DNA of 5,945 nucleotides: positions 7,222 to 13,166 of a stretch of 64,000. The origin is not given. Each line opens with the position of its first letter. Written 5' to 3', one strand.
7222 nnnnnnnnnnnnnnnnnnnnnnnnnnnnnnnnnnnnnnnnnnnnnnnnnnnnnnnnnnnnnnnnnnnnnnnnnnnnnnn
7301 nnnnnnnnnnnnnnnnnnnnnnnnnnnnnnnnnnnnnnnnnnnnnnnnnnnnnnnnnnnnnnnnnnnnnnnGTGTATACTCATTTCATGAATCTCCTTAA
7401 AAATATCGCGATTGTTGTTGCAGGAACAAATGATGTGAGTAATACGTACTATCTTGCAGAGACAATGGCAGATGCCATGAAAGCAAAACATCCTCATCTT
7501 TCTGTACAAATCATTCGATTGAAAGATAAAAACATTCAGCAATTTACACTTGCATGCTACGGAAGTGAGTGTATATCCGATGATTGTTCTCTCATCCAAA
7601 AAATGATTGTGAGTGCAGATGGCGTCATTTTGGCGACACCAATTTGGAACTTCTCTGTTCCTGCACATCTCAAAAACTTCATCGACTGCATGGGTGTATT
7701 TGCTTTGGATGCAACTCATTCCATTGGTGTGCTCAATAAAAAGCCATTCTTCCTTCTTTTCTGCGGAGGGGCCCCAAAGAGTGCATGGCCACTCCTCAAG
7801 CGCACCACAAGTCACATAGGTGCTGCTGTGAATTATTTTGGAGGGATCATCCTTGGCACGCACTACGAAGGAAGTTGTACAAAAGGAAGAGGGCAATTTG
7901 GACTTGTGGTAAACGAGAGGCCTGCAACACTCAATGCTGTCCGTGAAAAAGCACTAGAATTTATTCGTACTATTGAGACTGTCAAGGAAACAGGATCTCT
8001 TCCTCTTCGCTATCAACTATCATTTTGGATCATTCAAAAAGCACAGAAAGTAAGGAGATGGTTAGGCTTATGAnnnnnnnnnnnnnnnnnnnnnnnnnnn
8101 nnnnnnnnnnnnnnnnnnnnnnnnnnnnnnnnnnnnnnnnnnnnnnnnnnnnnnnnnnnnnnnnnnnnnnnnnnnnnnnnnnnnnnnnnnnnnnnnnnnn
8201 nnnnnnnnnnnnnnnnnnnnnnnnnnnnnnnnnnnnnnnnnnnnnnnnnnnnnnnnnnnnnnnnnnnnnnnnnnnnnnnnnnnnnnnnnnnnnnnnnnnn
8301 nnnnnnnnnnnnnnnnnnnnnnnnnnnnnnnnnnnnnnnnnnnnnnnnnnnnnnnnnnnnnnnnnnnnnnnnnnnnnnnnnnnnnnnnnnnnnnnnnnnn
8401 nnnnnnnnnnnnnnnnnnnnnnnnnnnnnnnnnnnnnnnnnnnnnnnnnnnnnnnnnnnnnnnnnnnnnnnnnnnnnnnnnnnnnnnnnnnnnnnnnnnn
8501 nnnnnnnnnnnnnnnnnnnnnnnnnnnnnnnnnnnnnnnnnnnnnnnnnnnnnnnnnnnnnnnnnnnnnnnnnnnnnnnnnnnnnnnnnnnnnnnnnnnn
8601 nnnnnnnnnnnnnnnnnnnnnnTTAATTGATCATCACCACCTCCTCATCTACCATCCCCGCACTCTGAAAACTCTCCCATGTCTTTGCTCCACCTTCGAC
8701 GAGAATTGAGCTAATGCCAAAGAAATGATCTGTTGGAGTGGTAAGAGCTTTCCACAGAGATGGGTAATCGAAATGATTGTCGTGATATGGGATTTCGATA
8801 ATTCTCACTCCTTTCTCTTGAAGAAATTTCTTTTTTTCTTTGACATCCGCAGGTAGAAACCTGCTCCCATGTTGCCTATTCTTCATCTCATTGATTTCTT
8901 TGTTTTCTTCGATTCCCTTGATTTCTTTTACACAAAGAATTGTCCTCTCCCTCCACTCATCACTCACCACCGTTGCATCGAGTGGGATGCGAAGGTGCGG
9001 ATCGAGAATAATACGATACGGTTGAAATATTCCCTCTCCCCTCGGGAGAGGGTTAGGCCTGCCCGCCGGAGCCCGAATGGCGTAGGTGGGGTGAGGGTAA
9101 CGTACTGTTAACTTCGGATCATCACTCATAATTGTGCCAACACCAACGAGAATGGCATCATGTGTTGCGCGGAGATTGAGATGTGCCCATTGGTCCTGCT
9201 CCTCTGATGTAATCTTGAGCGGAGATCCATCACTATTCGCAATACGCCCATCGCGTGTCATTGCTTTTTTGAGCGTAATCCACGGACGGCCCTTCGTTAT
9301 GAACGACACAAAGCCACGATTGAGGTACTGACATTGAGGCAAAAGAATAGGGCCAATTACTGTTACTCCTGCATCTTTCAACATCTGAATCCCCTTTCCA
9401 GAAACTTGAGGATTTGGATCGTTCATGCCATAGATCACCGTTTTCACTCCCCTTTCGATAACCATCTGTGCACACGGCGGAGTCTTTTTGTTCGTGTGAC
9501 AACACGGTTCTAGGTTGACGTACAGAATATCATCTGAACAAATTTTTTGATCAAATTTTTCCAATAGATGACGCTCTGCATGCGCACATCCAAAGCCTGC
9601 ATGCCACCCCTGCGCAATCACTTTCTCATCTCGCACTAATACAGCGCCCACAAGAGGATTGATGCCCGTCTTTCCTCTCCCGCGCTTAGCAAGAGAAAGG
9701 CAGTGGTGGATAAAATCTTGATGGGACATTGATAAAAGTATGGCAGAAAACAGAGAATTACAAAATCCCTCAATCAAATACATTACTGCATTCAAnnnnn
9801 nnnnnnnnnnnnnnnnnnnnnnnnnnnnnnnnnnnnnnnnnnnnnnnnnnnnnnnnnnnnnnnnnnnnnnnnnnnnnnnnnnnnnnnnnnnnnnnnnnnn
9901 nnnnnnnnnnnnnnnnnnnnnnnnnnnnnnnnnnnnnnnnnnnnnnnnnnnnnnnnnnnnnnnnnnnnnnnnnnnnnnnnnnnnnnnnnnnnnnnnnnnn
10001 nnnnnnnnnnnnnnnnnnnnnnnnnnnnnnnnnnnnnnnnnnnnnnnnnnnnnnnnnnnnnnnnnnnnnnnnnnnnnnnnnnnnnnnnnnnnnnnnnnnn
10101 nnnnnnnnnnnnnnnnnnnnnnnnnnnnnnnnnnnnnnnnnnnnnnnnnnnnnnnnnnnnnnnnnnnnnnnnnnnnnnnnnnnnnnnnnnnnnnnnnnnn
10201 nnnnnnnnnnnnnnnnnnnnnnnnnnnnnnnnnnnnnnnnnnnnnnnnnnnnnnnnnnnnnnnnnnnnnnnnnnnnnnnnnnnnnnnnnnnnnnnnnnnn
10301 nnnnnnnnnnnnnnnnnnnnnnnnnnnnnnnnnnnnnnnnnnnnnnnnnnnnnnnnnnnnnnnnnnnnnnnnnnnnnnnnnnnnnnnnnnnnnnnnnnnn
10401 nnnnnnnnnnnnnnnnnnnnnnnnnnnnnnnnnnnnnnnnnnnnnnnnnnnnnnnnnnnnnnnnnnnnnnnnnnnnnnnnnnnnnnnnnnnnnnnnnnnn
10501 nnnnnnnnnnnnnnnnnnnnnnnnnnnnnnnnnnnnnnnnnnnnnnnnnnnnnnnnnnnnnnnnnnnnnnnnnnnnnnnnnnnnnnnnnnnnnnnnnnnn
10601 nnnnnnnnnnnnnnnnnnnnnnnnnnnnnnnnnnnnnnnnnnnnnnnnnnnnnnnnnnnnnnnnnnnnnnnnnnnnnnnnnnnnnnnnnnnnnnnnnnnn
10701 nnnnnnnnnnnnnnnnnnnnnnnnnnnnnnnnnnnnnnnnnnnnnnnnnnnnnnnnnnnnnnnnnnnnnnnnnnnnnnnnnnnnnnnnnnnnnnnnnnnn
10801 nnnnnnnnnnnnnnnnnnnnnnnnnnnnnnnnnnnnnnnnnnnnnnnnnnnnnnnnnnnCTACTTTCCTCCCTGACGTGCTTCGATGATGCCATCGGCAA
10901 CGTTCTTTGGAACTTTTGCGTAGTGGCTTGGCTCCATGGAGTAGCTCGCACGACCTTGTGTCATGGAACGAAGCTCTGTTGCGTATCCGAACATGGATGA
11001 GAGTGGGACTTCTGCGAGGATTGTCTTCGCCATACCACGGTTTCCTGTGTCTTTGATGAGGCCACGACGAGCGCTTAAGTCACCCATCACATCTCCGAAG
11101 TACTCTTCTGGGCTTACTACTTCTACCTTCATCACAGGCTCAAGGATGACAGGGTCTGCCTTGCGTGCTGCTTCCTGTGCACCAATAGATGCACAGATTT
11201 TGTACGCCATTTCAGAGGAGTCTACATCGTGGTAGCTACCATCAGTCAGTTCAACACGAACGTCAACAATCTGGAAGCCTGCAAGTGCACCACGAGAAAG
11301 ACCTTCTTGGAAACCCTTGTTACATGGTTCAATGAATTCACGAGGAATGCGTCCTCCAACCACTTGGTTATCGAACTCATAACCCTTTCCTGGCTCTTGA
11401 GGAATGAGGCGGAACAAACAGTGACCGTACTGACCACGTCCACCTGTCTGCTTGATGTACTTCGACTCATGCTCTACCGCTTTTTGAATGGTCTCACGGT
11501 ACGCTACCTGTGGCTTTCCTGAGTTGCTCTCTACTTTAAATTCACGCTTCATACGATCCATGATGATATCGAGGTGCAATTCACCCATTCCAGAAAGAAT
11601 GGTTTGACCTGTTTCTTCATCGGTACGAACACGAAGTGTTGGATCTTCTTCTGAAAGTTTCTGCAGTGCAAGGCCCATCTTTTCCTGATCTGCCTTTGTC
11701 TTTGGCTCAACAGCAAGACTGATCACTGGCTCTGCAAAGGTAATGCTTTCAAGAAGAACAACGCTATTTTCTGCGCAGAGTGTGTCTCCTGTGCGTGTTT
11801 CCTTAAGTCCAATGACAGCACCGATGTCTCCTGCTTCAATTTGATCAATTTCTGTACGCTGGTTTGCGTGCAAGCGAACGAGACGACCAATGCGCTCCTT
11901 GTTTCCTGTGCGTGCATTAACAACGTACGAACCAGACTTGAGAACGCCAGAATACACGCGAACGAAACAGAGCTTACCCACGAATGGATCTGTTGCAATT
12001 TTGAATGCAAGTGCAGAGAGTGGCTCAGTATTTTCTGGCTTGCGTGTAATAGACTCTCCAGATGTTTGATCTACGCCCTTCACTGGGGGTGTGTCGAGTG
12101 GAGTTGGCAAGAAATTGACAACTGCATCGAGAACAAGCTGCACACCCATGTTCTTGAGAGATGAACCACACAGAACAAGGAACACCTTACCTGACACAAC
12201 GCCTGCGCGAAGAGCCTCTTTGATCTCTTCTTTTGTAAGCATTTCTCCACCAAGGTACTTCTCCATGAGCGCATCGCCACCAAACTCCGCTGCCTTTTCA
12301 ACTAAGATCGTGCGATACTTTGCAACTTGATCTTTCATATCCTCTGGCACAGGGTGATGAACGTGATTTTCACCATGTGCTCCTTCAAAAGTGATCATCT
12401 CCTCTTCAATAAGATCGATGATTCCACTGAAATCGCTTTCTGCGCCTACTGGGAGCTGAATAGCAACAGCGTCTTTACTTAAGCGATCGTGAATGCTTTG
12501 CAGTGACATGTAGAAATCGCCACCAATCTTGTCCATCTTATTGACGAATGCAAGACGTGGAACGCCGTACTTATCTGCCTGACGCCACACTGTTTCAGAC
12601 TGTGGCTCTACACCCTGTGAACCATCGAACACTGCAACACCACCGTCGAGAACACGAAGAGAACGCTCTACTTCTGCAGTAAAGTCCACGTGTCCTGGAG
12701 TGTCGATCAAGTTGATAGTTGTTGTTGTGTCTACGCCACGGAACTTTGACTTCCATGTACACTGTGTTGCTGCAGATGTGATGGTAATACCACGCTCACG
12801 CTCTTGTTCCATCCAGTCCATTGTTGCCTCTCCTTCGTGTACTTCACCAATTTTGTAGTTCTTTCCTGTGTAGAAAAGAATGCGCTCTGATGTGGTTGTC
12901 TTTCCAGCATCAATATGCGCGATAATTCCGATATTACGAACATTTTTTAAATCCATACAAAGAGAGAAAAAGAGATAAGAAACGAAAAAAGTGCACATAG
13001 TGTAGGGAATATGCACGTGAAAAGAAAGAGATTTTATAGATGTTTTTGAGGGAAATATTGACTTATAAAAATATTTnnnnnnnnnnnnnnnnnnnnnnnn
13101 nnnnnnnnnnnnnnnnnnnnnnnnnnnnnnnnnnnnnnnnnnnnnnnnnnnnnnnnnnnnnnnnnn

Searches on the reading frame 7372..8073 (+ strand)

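Call 8: search_protein_families(library=pfam, proteins=[window:7372-8073:+])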
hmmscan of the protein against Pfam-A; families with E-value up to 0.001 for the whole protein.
window:7372-8073:+ (233 aa): 2 families
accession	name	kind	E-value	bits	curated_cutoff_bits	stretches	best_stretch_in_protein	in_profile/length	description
PF03358.20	FMN_red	-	6e-20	71.8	24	1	12-136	3-119/152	NADPH-dependent FMN reductase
PF02525.22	Flavodoxin_2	-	4.7e-15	56.3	27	1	10-138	1-140/198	Flavodoxin-like fold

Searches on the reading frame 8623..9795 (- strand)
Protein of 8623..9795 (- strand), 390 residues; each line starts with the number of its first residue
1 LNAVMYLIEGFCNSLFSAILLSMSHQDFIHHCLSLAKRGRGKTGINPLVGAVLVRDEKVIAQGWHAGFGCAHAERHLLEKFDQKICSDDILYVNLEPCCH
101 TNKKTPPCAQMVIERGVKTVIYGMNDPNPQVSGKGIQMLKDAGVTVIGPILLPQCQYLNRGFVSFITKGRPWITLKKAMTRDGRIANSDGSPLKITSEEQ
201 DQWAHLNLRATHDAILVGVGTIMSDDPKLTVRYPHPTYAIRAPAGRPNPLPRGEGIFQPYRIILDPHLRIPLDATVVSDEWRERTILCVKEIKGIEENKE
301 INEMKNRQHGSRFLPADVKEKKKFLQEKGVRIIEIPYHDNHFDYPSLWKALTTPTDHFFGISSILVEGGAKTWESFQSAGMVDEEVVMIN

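Call 8: search_protein_families(library=pfam, proteins=[window:8623-9795:-])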
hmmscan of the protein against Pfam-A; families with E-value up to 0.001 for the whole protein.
window:8623-9795:- (390 aa): 4 families
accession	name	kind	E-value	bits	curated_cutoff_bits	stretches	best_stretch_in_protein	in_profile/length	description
PF01872.23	RibD_C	-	6.9e-27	95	24.1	1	171-389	1-160/197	RibD C-terminal domain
PF00383.29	dCMP_cyt_deam_1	-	4.1e-16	59.2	25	1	24-124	3-102/102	Cytidine and deoxycytidylate deaminase zinc-binding region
PF14437.12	MafB19-deam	-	1.5e-07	31.8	27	1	23-137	1-114/142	MafB19-like deaminase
PF18785.7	Inv-AAD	-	2e-06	28.2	26.5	1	51-147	2-115/129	Invertebrate-AID/APOBEC-deaminase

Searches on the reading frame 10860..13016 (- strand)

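Call 9: search_protein_families(library=pfam, proteins=[window:10860-13016:-])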
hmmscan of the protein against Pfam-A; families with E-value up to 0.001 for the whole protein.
window:10860-13016:- (718 aa): 7 families
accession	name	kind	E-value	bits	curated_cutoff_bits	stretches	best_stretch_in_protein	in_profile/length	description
PF00009.33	GTP_EFTU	-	4.2e-60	203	26.5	1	24-304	1-187/188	Elongation factor Tu GTP binding domain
PF03764.24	EFG_IV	-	7.1e-42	142.4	24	1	502-620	1-120/121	Elongation factor G, domain IV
PF14492.12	EFG_III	-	3e-34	117.3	27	1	427-500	1-74/75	Elongation Factor G, domain III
PF00679.30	EFG_C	-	1.8e-29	102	27.9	1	624-708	2-87/89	Elongation factor G C-terminus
PF03144.31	GTP_EFTU_D2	-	2.8e-19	69.8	30.3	1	347-414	1-73/73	Elongation factor Tu domain 2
PF22042.2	EF-G_D2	-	4.2e-18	65.7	27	1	332-415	1-83/84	Elongation factor G domain 2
PF16658.11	RF3_C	-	5.4e-07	29.9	40.1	1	435-516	14-95/132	Class II release factor RF3, C-terminal domain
